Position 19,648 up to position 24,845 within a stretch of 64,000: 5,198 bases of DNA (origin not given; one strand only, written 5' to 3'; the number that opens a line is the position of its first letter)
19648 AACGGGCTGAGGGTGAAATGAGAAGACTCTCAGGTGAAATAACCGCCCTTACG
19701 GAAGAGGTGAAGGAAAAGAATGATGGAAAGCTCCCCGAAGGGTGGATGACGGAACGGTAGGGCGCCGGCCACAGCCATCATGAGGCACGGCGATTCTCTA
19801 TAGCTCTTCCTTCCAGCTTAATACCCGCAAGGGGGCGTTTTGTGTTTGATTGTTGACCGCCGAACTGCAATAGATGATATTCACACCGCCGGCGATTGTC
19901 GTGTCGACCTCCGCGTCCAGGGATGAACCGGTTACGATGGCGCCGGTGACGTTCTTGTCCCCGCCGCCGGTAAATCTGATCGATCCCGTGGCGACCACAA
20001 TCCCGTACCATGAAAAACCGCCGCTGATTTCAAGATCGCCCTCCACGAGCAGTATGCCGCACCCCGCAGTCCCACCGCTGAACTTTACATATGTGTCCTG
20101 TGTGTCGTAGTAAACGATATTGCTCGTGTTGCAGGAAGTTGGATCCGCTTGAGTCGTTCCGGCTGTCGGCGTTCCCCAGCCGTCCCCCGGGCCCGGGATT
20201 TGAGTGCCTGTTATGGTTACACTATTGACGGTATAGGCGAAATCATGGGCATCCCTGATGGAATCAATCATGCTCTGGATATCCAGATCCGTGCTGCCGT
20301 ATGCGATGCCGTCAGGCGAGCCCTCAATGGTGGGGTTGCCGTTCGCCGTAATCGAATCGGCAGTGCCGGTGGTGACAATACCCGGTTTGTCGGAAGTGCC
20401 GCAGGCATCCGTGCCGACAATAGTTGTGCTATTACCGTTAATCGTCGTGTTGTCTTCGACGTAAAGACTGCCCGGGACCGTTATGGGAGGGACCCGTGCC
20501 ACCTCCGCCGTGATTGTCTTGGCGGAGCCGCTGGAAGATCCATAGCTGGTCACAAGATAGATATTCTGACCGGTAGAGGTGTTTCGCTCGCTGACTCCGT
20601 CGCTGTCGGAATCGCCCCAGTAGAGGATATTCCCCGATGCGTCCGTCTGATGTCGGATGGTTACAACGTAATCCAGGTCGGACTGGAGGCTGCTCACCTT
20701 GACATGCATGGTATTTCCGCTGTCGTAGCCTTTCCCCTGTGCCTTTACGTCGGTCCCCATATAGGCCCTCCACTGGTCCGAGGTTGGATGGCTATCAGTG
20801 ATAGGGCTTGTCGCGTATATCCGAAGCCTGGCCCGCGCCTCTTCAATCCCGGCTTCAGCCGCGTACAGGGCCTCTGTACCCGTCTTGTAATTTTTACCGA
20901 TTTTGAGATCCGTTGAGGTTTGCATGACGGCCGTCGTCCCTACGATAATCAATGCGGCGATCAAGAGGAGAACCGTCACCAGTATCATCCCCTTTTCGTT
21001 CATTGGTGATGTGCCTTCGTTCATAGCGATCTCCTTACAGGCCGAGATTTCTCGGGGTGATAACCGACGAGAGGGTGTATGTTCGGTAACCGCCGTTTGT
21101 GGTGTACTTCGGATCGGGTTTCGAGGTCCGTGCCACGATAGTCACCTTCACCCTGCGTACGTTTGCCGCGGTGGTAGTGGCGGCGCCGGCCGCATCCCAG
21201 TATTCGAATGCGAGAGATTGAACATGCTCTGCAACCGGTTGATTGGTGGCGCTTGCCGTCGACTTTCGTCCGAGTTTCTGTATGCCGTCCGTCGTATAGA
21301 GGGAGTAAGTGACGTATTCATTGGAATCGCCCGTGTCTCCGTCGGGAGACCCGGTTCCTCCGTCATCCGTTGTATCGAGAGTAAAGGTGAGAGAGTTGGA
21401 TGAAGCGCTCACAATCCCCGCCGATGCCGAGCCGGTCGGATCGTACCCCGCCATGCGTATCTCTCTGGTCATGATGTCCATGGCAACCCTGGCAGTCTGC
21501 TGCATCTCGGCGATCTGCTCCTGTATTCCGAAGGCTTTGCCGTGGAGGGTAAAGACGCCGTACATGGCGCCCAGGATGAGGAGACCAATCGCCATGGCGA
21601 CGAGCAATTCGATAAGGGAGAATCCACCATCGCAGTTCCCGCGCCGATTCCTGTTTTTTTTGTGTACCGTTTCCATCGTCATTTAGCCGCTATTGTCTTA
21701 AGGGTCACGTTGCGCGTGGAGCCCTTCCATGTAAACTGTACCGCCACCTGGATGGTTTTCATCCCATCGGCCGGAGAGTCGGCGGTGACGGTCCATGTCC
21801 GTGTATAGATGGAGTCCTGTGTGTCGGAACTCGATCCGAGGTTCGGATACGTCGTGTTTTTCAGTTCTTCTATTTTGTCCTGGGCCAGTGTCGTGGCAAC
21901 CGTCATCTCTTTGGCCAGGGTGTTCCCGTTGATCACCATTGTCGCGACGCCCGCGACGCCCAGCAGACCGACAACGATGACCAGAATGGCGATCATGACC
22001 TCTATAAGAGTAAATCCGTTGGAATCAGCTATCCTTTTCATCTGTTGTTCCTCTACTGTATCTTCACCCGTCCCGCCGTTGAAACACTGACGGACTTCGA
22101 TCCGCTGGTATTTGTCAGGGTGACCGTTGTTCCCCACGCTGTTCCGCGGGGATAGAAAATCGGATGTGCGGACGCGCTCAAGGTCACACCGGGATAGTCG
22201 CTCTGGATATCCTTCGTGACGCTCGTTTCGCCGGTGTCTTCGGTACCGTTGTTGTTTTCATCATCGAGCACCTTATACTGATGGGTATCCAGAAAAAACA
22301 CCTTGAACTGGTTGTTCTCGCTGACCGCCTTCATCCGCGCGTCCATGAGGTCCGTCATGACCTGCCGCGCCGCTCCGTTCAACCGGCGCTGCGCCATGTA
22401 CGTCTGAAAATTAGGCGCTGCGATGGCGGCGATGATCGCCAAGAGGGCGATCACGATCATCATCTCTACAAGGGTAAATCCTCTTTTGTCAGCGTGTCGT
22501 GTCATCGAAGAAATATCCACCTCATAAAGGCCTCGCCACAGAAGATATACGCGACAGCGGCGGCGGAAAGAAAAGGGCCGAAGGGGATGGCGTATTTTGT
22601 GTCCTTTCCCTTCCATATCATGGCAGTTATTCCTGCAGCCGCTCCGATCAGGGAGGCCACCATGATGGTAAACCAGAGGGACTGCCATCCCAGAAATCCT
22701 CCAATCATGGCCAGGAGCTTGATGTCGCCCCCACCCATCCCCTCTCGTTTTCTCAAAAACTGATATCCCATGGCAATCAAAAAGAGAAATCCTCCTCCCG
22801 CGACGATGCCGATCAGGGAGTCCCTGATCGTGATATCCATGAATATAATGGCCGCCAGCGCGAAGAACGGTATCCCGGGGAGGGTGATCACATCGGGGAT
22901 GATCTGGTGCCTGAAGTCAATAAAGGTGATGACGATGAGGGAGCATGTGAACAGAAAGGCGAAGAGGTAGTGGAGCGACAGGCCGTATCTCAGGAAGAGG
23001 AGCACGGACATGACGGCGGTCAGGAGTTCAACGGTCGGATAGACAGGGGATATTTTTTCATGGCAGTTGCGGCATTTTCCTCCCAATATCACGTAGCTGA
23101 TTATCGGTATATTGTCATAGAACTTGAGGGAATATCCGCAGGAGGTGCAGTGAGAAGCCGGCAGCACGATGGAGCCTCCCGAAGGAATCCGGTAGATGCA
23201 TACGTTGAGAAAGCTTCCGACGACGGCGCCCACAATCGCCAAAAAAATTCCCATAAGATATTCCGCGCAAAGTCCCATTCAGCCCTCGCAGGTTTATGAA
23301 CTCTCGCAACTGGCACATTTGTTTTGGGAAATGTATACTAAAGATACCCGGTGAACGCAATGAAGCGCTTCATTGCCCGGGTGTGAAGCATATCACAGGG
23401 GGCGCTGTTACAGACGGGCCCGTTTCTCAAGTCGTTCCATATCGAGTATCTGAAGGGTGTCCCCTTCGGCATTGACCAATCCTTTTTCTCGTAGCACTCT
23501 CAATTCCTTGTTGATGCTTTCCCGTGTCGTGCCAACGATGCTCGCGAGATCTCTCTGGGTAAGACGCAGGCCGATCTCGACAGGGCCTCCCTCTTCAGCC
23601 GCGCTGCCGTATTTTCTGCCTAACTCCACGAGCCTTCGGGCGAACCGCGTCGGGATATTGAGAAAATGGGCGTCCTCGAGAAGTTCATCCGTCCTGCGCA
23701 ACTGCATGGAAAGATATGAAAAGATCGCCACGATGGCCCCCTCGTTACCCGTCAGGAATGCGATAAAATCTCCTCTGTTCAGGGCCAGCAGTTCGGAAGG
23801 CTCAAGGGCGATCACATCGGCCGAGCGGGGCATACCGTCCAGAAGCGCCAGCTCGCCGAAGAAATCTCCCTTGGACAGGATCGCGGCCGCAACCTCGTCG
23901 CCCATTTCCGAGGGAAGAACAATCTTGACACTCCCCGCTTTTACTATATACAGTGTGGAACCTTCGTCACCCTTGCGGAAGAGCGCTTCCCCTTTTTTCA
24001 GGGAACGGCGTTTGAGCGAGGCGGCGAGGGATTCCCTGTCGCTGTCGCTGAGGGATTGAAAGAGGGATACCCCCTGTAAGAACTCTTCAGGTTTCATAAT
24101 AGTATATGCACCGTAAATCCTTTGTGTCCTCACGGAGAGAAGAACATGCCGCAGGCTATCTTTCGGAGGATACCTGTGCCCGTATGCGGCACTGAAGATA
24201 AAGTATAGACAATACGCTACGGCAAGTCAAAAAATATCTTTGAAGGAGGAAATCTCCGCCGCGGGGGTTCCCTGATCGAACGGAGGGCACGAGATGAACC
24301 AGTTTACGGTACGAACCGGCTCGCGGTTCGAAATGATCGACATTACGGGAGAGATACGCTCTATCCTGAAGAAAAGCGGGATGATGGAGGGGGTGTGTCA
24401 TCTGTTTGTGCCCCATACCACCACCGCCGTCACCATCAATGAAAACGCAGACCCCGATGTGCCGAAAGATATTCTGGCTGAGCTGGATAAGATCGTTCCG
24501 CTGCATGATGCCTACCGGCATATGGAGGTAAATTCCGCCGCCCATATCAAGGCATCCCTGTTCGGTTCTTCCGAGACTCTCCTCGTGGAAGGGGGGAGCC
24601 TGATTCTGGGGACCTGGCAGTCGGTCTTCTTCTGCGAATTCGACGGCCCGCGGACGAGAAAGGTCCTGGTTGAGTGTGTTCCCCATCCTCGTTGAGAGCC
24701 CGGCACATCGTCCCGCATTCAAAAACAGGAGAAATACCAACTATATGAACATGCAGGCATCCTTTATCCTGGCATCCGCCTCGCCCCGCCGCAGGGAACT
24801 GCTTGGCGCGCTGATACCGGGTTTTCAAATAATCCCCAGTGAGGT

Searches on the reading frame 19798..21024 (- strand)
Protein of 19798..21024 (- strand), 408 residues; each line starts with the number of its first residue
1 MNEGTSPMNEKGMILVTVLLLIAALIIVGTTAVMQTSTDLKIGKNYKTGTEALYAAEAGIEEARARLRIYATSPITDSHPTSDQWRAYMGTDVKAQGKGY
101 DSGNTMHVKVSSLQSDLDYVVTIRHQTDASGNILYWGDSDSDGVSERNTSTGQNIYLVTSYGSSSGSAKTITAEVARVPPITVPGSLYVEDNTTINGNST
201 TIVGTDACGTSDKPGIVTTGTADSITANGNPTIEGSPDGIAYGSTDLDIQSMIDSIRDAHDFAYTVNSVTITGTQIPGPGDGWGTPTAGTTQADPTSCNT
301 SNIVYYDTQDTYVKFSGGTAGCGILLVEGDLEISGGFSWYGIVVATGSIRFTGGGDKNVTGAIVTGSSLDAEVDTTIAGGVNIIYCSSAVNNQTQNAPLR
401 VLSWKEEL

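Call 53: search_protein_families(library=pfam, proteins=[window:19798-21024:-], max_evalue=0.0001)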
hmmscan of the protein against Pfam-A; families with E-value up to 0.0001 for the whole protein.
window:19798-21024:- (408 aa): 1 family
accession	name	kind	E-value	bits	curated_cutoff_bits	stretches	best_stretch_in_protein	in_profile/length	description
PF14341.11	PilX_N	-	3.2e-10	40.3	25.5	1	11-61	1-51/51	PilX N-terminal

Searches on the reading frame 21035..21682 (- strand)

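Call 53: search_protein_families(library=pfam, proteins=[window:21035-21682:-], max_evalue=0.0001)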
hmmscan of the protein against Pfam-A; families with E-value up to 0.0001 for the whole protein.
window:21035-21682:- (215 aa): 1 family
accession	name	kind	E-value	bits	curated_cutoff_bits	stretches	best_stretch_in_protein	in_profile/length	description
PF07963.17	N_methyl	-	7.9e-08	32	21.2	1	18-41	4-27/27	Prokaryotic N-terminal methylation motif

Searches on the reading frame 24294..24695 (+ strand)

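Call 7: search_protein_families(library=pfam, proteins=[window:24294-24695:+], max_evalue=0.01)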
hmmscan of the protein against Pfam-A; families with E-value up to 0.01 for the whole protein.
window:24294-24695:+ (133 aa): 1 family
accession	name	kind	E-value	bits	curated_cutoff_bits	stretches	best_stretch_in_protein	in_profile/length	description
PF01894.22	UPF0047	-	5e-43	146.4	27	1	16-127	1-116/117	Uncharacterised protein family UPF0047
